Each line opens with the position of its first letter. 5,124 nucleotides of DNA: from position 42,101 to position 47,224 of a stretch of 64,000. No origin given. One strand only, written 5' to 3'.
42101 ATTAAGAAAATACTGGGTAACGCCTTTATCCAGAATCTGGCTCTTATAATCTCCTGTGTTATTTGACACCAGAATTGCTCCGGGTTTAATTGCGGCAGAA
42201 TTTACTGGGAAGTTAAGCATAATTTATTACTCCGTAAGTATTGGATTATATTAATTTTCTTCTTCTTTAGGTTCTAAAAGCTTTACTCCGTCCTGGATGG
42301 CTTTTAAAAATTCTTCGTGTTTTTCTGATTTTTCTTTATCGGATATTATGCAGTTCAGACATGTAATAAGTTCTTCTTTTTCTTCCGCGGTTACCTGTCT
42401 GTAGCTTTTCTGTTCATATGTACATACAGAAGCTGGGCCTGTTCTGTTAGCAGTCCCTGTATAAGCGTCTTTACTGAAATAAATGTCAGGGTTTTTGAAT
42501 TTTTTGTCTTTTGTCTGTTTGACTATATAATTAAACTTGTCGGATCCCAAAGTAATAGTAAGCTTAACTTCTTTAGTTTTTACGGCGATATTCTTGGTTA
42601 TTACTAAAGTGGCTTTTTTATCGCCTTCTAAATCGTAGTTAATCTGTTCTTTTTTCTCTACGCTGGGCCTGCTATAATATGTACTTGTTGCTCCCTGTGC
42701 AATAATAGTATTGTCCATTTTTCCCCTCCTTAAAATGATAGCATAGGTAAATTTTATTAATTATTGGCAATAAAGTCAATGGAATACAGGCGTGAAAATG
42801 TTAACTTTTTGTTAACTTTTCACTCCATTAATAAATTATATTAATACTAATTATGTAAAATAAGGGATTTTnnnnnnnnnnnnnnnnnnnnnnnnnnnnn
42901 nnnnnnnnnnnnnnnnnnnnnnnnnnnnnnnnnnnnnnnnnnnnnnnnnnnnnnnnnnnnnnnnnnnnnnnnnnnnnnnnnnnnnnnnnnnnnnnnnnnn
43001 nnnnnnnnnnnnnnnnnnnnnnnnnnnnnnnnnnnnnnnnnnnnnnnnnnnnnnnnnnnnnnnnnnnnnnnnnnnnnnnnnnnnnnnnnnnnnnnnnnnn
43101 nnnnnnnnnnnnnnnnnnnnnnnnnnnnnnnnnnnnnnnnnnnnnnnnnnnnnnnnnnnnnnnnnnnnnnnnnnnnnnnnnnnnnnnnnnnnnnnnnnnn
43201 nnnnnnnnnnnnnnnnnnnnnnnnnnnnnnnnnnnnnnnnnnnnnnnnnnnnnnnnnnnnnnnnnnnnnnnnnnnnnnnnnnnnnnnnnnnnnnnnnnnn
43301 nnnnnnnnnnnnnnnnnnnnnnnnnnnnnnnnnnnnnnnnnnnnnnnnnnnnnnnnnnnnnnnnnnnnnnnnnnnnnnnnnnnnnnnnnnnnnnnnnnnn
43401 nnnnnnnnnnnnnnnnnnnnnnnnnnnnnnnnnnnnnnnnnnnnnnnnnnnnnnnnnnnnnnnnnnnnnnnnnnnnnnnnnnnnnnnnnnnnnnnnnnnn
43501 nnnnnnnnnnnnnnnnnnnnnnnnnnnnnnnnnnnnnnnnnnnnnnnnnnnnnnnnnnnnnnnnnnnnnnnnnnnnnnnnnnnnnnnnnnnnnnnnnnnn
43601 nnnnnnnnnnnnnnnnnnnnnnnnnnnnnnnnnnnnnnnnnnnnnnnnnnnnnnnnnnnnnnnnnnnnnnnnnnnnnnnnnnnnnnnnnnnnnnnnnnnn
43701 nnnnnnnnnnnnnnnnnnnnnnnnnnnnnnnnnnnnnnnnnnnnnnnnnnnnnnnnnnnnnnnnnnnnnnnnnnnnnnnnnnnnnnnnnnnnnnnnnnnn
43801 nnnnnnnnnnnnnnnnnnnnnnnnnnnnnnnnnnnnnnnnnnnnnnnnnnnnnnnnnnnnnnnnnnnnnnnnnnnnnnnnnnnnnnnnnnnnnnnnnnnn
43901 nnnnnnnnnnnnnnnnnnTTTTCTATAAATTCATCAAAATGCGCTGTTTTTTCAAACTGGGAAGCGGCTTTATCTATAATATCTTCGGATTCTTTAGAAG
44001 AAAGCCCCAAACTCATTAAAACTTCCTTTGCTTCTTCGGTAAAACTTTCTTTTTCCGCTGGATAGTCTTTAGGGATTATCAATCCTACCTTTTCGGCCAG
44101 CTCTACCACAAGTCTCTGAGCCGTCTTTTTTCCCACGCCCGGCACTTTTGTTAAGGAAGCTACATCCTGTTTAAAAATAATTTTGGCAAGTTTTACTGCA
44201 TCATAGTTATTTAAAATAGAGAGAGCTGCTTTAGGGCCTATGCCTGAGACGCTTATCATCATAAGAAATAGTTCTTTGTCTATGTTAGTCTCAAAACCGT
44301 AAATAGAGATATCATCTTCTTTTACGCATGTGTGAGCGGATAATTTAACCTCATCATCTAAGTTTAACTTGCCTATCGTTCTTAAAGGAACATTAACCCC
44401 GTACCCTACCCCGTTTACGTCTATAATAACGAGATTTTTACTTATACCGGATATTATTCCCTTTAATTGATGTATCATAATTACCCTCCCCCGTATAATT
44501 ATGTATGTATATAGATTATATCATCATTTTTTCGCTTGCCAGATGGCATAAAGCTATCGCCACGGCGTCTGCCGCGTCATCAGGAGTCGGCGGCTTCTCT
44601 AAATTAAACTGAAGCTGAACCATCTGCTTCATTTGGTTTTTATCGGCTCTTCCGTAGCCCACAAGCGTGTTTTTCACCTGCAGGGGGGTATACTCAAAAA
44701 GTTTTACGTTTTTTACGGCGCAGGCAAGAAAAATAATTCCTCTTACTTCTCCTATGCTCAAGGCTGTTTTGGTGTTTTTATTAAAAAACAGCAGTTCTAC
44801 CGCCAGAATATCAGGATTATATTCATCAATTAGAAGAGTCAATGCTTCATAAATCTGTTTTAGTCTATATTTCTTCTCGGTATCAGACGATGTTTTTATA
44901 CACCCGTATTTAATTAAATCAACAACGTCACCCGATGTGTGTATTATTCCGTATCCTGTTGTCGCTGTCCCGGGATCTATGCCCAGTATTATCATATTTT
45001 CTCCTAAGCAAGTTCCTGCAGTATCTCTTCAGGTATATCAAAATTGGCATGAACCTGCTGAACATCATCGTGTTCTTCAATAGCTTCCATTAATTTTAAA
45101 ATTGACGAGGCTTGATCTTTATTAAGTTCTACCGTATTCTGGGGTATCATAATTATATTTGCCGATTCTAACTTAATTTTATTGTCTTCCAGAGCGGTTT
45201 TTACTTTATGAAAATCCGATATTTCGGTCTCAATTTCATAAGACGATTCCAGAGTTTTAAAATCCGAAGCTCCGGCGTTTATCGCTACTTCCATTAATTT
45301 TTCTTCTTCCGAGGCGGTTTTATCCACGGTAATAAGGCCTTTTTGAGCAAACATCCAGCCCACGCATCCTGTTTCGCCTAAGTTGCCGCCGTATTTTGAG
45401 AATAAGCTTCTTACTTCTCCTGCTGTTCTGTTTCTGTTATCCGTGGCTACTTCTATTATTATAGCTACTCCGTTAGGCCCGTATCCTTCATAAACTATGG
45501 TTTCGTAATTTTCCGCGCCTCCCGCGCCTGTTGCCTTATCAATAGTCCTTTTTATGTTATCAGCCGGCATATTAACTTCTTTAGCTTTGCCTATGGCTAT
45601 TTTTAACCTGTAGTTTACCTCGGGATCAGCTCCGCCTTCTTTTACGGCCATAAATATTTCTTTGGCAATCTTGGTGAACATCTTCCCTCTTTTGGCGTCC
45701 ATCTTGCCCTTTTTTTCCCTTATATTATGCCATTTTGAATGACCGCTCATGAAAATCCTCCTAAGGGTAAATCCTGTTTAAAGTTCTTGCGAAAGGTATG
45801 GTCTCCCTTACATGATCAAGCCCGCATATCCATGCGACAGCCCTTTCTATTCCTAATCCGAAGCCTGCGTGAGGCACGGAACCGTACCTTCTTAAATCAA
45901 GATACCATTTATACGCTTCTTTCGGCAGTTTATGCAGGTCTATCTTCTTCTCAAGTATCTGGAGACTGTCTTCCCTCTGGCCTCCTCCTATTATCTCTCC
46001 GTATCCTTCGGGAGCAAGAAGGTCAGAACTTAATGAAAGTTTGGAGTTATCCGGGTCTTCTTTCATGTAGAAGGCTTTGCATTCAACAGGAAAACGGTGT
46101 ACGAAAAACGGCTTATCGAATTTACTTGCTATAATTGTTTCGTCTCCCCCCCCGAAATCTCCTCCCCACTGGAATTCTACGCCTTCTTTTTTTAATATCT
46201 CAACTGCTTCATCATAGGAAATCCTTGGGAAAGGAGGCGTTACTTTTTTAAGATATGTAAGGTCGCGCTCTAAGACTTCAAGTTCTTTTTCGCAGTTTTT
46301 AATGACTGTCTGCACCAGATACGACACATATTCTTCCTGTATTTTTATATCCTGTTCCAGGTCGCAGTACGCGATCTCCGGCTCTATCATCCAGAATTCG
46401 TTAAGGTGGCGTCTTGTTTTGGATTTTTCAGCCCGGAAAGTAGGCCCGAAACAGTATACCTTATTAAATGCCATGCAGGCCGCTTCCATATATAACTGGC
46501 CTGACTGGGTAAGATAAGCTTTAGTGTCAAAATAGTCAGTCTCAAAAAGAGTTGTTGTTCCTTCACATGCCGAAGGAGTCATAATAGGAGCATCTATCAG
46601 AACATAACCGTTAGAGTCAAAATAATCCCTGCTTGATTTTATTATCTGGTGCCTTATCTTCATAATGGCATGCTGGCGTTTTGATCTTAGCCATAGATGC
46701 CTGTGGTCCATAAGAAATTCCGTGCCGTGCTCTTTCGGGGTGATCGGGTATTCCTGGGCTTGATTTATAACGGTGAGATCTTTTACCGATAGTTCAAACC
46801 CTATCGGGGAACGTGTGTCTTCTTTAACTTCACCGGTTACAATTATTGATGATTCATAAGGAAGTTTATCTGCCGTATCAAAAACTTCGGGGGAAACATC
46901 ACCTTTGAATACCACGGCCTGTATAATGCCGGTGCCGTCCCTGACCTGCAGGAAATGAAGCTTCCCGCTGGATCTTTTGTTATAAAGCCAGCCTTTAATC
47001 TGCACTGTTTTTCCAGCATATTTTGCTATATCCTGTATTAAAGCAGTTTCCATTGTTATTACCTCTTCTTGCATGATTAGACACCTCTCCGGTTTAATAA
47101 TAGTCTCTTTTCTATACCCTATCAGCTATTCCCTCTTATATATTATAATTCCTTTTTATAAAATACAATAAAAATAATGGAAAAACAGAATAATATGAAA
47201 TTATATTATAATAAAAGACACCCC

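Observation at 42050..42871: Two-gene unit of unknown function (155-aa protein plus an untracked 56-aa ORF) between the secreted-protein gene and ruvB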

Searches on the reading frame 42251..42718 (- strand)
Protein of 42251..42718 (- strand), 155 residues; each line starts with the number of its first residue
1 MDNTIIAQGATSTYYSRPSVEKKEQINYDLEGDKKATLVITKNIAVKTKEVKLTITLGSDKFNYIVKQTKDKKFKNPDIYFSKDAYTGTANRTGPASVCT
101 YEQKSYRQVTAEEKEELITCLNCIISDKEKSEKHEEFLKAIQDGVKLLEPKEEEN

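Call 3: search_protein_families(library=pfam, proteins=[window:42251-42718:-], max_evalue=1)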
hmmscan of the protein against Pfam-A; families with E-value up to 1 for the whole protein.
window:42251-42718:- (155 aa): 2 families
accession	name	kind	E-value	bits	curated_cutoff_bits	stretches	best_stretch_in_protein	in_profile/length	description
PF09199.15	SSL_OB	-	0.0056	17.4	27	1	13-80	5-62/84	Staphylococcal superantigen-like OB-fold domain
PF16738.10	CBM26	-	0.14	12.8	28.1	1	69-128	4-60/70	Starch-binding module 26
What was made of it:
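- On Pfam SSL_OB (PF09199) and TPR repeats (weak hits to the 155-aa protein): SSL_OB scores 17.4 bits against a cut-off of 27 (call 3).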

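Call 4: search_protein_families(library=ncbifam, proteins=[window:42251-42718:-], max_evalue=1)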
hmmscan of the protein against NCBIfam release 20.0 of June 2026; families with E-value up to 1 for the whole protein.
window:42251-42718:- (155 aa): 0 families

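Call 6: find_homologous_proteins(query=window:42251-42718:-, max_evalue=0.01)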
Query window:42251-42718:- (155 aa): 1 proteins with E <= 0.01 among 19 candidates.
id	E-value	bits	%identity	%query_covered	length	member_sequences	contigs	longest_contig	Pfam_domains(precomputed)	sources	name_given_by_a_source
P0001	8.4e-94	329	100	100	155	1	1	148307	-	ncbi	ncbi:MAG: hypothetical protein ABIH00_09930 [Armatimonadota bacterium]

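Call 10: find_encoding_contigs(protein=window:42251-42718:-, flank=10000)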
Protein window:42251-42718:- (155 aa): no gene with exactly this product is on record in the collection.

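Call 15: predict_structure(protein=window:42251-42718:-)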
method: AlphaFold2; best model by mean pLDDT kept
length: 155 residues; sequences in the alignment: 1
mean_pLDDT: 49.9   pTM: 0.39
mean pLDDT of the five models: 49.9, 49.0, 45.5, 41.7, 40.5
residues with pLDDT >= 90: 0; 70-90: 0; 50-70: 83; < 50: 72
segments of 3 or more residues with pLDDT < 50: 1-19, 70-106, 126-131, 147-155
pLDDT, mean of each block of 10 residues (from residue 1): 36 41 64 62 60 60 53 44 41 37 45 56 52 53 52 36
secondary structure, 60 per line:
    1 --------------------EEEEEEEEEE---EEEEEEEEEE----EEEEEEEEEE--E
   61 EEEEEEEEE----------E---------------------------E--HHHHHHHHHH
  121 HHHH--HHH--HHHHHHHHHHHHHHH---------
elements in order: E21-30 E34-43 E48-57 E60-69 H111-124 H132-146

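Call 18: search_protein_representatives(protein=window:42251-42718:-)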
Query: 155 residues. Proteins with E-value up to 0.001 (for the whole library): 2; up to 1e-10: 1; up to 1e-30: 1. The best 2 are listed.
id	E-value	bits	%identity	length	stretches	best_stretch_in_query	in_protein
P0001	2.7e-94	328.5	100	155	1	1-155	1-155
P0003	9.5e-05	38.3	31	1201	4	101-152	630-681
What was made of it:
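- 42251..42718 (-): 155-aa gene (NCBI ABIH00_09930), with RBS AGGAGG at 42725-42730. It is a soluble, charged protein with no signal peptide. The predicted secondary structure is 4 beta-strands (residues 21-69), a loop, and 2 helices (residues 111-146). It is probably a short member of the ruvB-downstream family, similar to the C-terminal part of the family proteins. It has no other homologue in the word-indexed search of 5.8 billion proteins or the exhaustive scan of 1.8 billion representatives (calls 6, 18).
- The word-indexed and exhaustive searches found no family member for it (calls 6, 18).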

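Call 46: search_protein_families(library=phrogs, proteins=[window:42251-42718:-], max_evalue=1)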
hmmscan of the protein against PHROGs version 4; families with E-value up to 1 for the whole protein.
window:42251-42718:- (155 aa): 1 family
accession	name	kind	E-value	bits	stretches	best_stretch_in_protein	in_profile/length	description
phrog_37396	-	unknown function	0.49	11.5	1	108-139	23-55/67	-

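Call 47: search_protein_families(library=padloc, proteins=[window:42251-42718:-], max_evalue=1)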
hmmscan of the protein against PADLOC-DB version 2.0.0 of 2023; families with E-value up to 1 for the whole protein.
window:42251-42718:- (155 aa): 0 families

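Call 61: fold_search(model_id=the predicted structure, library=pdb)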
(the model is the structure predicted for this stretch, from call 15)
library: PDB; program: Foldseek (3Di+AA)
matches with E <= 10: 281; with E <= 0.001: 0
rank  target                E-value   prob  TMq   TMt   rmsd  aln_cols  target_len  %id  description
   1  7wzg_D                1.2e-01  0.99  0.27  0.18   2.2        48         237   14  Cypemycin N-terminal methyltransferase CypM (released 2023-02-22)
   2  7wzg_A                1.2e-01  0.99  0.28  0.19   3.6        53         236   13  Cypemycin N-terminal methyltransferase CypM (released 2023-02-22)
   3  7wzg_C                1.5e-01  0.99  0.27  0.18   2.2        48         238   14  Cypemycin N-terminal methyltransferase CypM (released 2023-02-22)
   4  7wzg_B                2.8e-01  0.97  0.28  0.19   3.6        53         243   13  Cypemycin N-terminal methyltransferase CypM (released 2023-02-22)
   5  3n1h                  8.5e-01  0.90  0.29  0.28   1.9        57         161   14  Crystal Structure of StWhy2 (released 2010-08-11)
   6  5ht2_A                1.1e+00  0.11  0.19  0.12  12.1       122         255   11  Mouse Tdp2 reaction product (5'-phosphorylated DNA)-Mg2+ complex with 1-N6-etheno-adenine (released 2016-04-27)
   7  3r9z                  1.2e+00  0.72  0.27  0.27   2.1        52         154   13  Crystal Structure of StWhy2 K67A (form II) (released 2011-09-28)
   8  4kop_B                1.3e+00  0.75  0.27  0.28   2.1        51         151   12  Crystal Structure of WHY2 from Arabidopsis thaliana (released 2013-11-13)
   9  4bih_C                1.3e+00  0.25  0.24  0.22   4.9        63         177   19  Crystal structure of the conserved staphylococcal antigen 1A, Csa1A (released 2013-08-07)
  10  7rbp_B                1.4e+00  0.75  0.30  0.18   2.5        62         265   11  Medicago truncatula D-1-piperideine-2-carboxylic acid reductase (released 2022-07-06)
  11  4kop_A                1.5e+00  0.72  0.27  0.28   2.1        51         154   12  Crystal Structure of WHY2 from Arabidopsis thaliana (released 2013-11-13)
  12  4gz1_B                1.5e+00  0.07  0.15  0.10  13.6       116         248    9  Mus Musculus Tdp2 reaction product (5'-phosphorylated DNA)-Mg2+ complex at 1.5 Angstroms resolution (released 2012-10-31)
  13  7rbp_A                1.6e+00  0.75  0.29  0.14   1.9        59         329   12  Medicago truncatula D-1-piperideine-2-carboxylic acid reductase (released 2022-07-06)
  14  3hdj_A                1.7e+00  0.69  0.28  0.15   1.8        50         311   10  The crystal structure of probable ornithine cyclodeaminase from Bordetella pertussis Tohama I (released 2009-05-19)
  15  4bg7_B                1.7e+00  0.07  0.18  0.27  10.0       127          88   10  Bacteriophage T5 Homolog of the Eukaryotic Transcription Coactivator PC4 Implicated in Recombination-Dependent DNA Rep (released 2013-09-11)
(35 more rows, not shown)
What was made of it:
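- Tried and rejected: The Foldseek PDB search of the 155-aa model gave E of 0.12 or worse (call 61).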

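Call 63: search_solved_structures(query=window:42251-42718:-, max_evalue=10)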
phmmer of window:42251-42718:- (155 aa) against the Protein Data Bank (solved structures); distinct sequences matched with E-value up to 10: 8.
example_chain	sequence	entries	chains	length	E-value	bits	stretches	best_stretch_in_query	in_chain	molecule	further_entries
6nud_C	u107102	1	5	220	0.2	14.5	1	58-149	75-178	CRISPR type III-associated RAMP protein Csm3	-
6nue_C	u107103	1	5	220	0.2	14.5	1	58-149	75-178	CRISPR type III-associated RAMP protein Csm3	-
6ifk_G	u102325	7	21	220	0.2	14.5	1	58-149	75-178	Type III-A CRISPR-associated RAMP protein Csm3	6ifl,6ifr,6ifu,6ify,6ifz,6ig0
9no4_G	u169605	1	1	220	0.2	14.5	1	58-149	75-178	CRISPR system Cms endoribonuclease Csm3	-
6ifn_F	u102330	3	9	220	0.2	14.5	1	58-149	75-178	Type III-A CRISPR-associated RAMP protein Csm3 | CRISPR system Cms endoribonuclease Csm3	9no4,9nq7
6tt7_M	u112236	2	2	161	0.28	14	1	101-142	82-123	ATP synthase subunit d, mitochondrial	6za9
5kxb_A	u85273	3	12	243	0.91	12.4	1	19-78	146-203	Wisteria floribunda agglutinin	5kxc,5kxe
3mlg_A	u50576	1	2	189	9.6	9.1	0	106-147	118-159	2X chimera of Helicobacter pylori protein HP0242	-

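Call 69: search_dna_similar(query=window:42251-42718:-, collection=phages, mode=protein, max_evalue=1, max_rows=5)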
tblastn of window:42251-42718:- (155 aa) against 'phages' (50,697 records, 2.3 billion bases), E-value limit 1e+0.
No match.

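Call 91: list_cluster_members(proteins=[P0001, P0002, P0004])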
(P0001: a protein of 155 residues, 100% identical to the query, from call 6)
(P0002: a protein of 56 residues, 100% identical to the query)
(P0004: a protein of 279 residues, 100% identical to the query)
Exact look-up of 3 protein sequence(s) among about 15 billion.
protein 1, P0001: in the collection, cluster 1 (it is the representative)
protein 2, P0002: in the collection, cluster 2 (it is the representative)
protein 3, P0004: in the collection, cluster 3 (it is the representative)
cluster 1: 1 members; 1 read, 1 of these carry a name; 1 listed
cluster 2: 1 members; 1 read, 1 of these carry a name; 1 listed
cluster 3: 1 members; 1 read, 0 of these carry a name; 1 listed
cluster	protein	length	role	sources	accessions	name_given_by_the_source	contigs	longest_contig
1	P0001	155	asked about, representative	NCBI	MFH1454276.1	MAG: hypothetical protein ABIH00_09930 [Armatimonadota bacterium]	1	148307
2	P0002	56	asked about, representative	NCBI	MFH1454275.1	MAG: hypothetical protein ABIH00_09925 [Armatimonadota bacterium]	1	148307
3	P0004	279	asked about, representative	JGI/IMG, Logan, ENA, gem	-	-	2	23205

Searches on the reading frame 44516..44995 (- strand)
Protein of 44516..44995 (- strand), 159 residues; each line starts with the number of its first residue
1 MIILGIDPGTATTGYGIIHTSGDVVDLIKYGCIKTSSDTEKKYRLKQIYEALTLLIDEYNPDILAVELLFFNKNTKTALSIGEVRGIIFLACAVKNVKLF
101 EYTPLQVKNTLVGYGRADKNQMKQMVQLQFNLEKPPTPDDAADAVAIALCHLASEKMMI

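Call 73: find_encoding_contigs(protein=window:44516-44995:-, flank=5000, max_places=6)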
Protein window:44516-44995:- (159 aa): no gene with exactly this product is on record in the collection.

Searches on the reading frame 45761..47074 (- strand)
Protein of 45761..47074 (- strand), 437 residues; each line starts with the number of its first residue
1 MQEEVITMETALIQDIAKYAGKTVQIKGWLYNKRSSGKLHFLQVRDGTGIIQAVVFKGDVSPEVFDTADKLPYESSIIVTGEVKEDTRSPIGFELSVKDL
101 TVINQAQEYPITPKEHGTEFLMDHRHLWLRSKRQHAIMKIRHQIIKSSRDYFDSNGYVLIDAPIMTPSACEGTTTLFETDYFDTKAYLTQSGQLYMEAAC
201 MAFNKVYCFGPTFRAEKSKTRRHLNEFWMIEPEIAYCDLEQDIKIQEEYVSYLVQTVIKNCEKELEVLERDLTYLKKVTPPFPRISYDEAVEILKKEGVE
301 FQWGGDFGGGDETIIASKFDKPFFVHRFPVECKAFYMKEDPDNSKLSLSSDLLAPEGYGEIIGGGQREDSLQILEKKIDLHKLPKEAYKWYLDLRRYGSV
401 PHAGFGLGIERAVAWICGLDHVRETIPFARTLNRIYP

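Call 64: search_protein_families(library=pfam, proteins=[window:45761-47074:-], max_evalue=0.001)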
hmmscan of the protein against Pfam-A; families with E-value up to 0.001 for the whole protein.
window:45761-47074:- (437 aa): 2 families
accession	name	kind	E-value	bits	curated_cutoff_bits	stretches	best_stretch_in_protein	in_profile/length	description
PF00152.25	tRNA-synt_2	-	2.8e-73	247.1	25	1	119-431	3-307/308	tRNA synthetases class II (D, K and N)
PF01336.31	tRNA_anti-codon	-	8.2e-18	64.6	27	1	24-103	1-75/75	OB-fold nucleic acid binding domain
